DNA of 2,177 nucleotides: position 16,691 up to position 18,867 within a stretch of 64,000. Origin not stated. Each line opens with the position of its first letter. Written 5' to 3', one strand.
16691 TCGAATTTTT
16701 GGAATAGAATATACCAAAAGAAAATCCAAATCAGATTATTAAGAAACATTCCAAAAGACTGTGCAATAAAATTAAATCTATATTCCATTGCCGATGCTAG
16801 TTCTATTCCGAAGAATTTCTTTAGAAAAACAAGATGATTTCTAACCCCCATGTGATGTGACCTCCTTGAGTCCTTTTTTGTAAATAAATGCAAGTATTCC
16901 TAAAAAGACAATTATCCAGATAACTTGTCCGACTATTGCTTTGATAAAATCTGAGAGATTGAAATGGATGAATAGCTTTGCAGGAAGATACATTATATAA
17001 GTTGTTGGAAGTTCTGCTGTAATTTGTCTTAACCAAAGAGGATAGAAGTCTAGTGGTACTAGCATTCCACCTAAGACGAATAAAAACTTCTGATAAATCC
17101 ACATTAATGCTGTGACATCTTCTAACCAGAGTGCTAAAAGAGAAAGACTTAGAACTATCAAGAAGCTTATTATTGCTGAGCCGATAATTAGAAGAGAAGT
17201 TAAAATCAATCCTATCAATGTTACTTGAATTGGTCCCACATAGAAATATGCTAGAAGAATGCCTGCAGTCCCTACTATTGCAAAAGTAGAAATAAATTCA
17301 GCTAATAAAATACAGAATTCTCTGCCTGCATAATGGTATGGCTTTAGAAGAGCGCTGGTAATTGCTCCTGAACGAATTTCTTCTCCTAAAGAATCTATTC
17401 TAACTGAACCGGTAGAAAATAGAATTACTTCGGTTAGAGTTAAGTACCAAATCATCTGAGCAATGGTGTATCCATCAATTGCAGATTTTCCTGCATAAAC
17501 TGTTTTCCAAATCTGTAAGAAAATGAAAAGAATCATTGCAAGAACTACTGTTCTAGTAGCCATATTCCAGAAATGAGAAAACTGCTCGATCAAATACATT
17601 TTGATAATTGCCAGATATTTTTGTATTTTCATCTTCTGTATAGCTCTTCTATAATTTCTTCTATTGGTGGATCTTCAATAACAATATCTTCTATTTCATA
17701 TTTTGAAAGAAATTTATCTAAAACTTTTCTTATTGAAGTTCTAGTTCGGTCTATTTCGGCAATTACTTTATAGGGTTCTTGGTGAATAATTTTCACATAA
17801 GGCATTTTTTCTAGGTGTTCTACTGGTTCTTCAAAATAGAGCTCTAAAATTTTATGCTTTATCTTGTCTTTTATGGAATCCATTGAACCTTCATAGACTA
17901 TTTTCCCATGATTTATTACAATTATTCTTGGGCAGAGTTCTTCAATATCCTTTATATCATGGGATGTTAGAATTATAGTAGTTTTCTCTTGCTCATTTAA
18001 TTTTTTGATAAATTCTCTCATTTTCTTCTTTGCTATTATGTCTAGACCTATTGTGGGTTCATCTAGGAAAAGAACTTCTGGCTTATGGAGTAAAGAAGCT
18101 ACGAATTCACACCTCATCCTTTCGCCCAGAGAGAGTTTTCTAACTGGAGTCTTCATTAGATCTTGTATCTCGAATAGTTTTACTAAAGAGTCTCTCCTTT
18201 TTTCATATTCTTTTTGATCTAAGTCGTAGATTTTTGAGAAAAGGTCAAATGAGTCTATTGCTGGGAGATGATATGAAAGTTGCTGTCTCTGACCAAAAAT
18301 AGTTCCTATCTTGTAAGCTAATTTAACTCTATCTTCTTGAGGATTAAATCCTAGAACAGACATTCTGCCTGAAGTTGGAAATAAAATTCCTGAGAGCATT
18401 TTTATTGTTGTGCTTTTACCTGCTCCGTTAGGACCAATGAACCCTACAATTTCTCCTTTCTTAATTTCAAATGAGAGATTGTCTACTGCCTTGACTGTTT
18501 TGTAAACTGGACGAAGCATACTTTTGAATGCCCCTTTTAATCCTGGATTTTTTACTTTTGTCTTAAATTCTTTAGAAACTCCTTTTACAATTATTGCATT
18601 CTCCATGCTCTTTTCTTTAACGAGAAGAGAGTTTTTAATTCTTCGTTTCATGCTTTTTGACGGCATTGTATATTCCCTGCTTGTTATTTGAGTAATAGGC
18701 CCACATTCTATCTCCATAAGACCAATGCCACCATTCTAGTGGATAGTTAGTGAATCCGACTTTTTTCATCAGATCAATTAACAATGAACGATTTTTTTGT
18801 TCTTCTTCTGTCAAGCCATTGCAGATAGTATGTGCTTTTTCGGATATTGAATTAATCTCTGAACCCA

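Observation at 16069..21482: Seven-gene operon coupling a DapF-fold epimerase and a VanX-like D-Ala-D-Ala dipeptidase to an unknown 390-aa protein, a wHTH regulator and an ABC-2 exporter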

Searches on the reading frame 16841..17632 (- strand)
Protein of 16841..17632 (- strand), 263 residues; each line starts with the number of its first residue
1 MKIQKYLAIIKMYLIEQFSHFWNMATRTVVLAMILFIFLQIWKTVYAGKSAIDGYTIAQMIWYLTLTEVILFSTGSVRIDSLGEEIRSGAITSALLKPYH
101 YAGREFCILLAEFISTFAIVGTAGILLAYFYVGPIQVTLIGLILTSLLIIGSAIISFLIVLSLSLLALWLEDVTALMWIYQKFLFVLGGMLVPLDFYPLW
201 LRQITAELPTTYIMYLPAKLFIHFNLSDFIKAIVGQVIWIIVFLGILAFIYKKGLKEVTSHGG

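Call 3: search_protein_families(library=pfam, proteins=[window:16841-17632:-], max_evalue=0.1)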
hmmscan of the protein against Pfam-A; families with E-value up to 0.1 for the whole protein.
window:16841-17632:- (263 aa): 1 family
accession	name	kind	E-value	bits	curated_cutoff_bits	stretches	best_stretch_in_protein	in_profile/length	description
PF06182.17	ABC2_membrane_6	-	1.4e-20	74.5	22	1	37-262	6-229/229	ABC-2 family transporter protein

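Call 4: search_protein_families(library=ncbifam, proteins=[window:16841-17632:-], max_evalue=0.1)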
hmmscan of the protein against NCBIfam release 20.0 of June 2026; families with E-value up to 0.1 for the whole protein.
window:16841-17632:- (263 aa): 1 family
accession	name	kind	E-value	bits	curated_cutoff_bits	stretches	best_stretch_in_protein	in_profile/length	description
TIGR00025.1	Mtu_efflux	paralog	0.038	13.5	146.9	1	31-249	10-228/238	ABC transporter efflux protein, DrrB family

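Call 90: search_protein_families(library=padloc, proteins=[window:16841-17632:-], max_evalue=0.01)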
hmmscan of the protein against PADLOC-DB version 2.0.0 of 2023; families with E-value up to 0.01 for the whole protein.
window:16841-17632:- (263 aa): 0 families

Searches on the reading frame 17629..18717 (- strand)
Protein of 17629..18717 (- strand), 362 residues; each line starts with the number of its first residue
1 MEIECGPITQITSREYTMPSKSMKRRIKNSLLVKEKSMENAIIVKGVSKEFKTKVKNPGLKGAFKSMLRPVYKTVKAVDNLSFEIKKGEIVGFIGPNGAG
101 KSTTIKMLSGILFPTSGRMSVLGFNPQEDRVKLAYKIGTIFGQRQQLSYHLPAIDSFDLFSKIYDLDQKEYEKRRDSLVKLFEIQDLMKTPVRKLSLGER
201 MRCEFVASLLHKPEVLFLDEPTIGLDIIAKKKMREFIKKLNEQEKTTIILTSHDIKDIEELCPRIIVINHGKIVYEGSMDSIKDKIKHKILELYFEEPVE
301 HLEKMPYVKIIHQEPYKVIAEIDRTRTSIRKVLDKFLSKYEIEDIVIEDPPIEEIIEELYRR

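Call 3: search_protein_families(library=pfam, proteins=[window:17629-18717:-], max_evalue=0.1)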
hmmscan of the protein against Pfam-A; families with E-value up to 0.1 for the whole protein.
window:17629-18717:- (362 aa): 16 families
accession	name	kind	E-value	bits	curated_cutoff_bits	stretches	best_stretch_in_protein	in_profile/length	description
PF00005.33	ABC_tran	-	8e-27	95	25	1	79-222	2-136/137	ABC transporter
PF13304.12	AAA_21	-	3.5e-13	50.7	27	2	129-254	171-299/304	AAA domain, putative AbiEii toxin, Type IV TA system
PF13732.12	DrrA1-3_C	-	2e-05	25.7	27.4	1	277-355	1-76/81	ATP-binding protein DrrA1-3-like, C-terminal domain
PF13476.12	AAA_23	-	0.00048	21.2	27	1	77-252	9-175/201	AAA domain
PF13479.12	AAA_24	-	0.0037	17.6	27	0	93-113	7-27/195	AAA domain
PF03215.21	Rad17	-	0.0039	17.6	23.8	1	77-114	34-71/186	Rad17 P-loop domain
PF13555.12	AAA_29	-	0.0039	17.3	27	1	82-116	16-50/61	P-loop containing region of AAA domain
PF13175.12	AAA_15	-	0.0043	17.2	32.1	0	90-116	25-50/374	AAA ATPase domain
PF03308.22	MeaB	-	0.005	16.3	23.1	1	82-148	27-88/273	Methylmalonyl Co-A mutase-associated GTPase MeaB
PF03193.22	RsgA_GTPase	-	0.013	15.8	30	1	73-110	92-128/174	RsgA GTPase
PF20720.3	nSTAND3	-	0.022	14.9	27.2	0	77-109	6-38/155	Novel STAND NTPase 3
PF13514.12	AAA_27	-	0.035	14.1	22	1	81-116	19-54/206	AAA domain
PF00004.35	AAA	-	0.065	14.1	21.2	0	93-184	3-38/131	ATPase family associated with various cellular activities (AAA)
PF02463.25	SMC_N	-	0.072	12.9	40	0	90-256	26-200/220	RecF/RecN/SMC N terminal domain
PF25199.1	nSTAND_NTPase5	-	0.079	13.2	34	0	78-107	25-60/145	Novel STAND NTPase 5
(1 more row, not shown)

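Call 4: search_protein_families(library=ncbifam, proteins=[window:17629-18717:-], max_evalue=0.1)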
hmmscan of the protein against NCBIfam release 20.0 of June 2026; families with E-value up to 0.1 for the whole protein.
window:17629-18717:- (362 aa): 200 families (the best 25 are shown)
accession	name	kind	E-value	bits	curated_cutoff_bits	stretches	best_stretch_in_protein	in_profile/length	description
TIGR01188.1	drrA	subfamily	7.4e-69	232.3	312.45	1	71-331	2-271/302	daunorubicin resistance ABC transporter, ATP-binding protein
TIGR03522.1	GldA_ABC_ATP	equivalog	7.8e-48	163.4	402.6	1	70-332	10-275/301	gliding motility-associated ABC transporter ATP-binding subunit GldA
NF033858.1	ABC2_perm_RbbA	equivalog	3.2e-46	157.7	1050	1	72-304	276-506/909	ribosome-associated ATPase/putative transporter RbbA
TIGR03864.1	PQQ_ABC_ATP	hypoth_equivalog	1.4e-43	149.1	302.25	1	69-295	8-232/236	ABC transporter, ATP-binding subunit, PQQ-dependent alcohol dehydrogenase system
TIGR04406.1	LPS_export_lptB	equivalog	1.9e-39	135.4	240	1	68-288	7-228/239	LPS export ABC transporter ATP-binding protein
TIGR04521.1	ECF_ATPase_2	equivalog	3.1e-39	134.7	330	1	75-285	18-235/279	energy-coupling factor transporter ATPase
NF010059.0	PRK13536.1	equivalog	3.1e-39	134.7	549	1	69-301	50-281/342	nodulation factor ABC transporter ATP-binding protein NodI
NF010060.0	PRK13537.1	equivalog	1.5e-38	132.5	521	1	71-301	24-253/314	nodulation factor ABC transporter ATP-binding protein NodI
TIGR03740.1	galliderm_ABC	subfamily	4.2e-38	131.2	309.75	1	71-283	9-212/223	lantibiotic protection ABC transporter ATP-binding subunit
TIGR01288.1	nodI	equivalog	5.5e-37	127.4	424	1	76-301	18-242/303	nodulation factor ABC transporter ATP-binding protein NodI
TIGR04520.1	ECF_ATPase_1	equivalog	8.4e-35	120.5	315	1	74-286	14-227/269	energy-coupling factor transporter ATPase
NF010158.0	PRK13637.1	equivalog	3.3e-34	118.3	390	1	75-286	20-236/287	energy-coupling factor transporter ATPase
TIGR01186.1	proV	subfamily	4.3e-33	114.9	326.6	1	75-314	6-247/363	betaine/proline/choline family ABC transporter ATP-binding protein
NF040933.2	ABC_arch_GlcV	equivalog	7.4e-33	113.9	450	1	72-285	16-232/357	glucose ABC transporter ATP-binding protein GlcV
TIGR00968.1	3a0106s01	subfamily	1.4e-32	113.1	342.75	1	72-286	10-222/237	sulfate ABC transporter ATP-binding protein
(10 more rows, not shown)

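Call 90: search_protein_families(library=padloc, proteins=[window:17629-18666:-], max_evalue=0.01)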
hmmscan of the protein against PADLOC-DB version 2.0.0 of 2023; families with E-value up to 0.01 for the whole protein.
window:17629-18666:- (345 aa): 14 families
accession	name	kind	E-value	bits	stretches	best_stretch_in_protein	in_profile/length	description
PDLC04135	mad3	-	4.6e-29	100.1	2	148-254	232-340/374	mads_3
PDLC04140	mad8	-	6.7e-14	50.1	1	60-286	16-260/314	mads_8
PDLC02980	AriA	-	6.1e-13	47.4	2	143-237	189-299/304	-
PDLC02914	ATPase-Toprim_I-B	-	5.1e-09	33.8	2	194-237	201-244/443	-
PDLC04175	HEC-01A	-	2.7e-07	28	1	191-250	261-322/363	-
PDLC04164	AriA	-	5.8e-07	27.3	1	168-236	162-231/253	-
PDLC02335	AbiLi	-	0.00023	18.3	0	72-92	77-97/326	AbiLi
PDLC04149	HEC-04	-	0.00045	16.9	0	201-263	237-299/494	-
PDLC00281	PtuA1|PtuA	-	0.0005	17.3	1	67-119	33-86/448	AAA ATPase domain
PDLC03878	NsnB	-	0.00079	17.3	0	57-91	9-41/345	-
PDLC02979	AriA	-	0.0015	16.4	0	66-92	19-44/373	-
PDLC04174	HEC-01A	-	0.0015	15.9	1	134-254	111-226/264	-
PDLC04177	HEC-01A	-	0.0016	15.5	0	167-244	266-343/393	-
PDLC04176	HEC-01A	-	0.0075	13.7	0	58-91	11-43/371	-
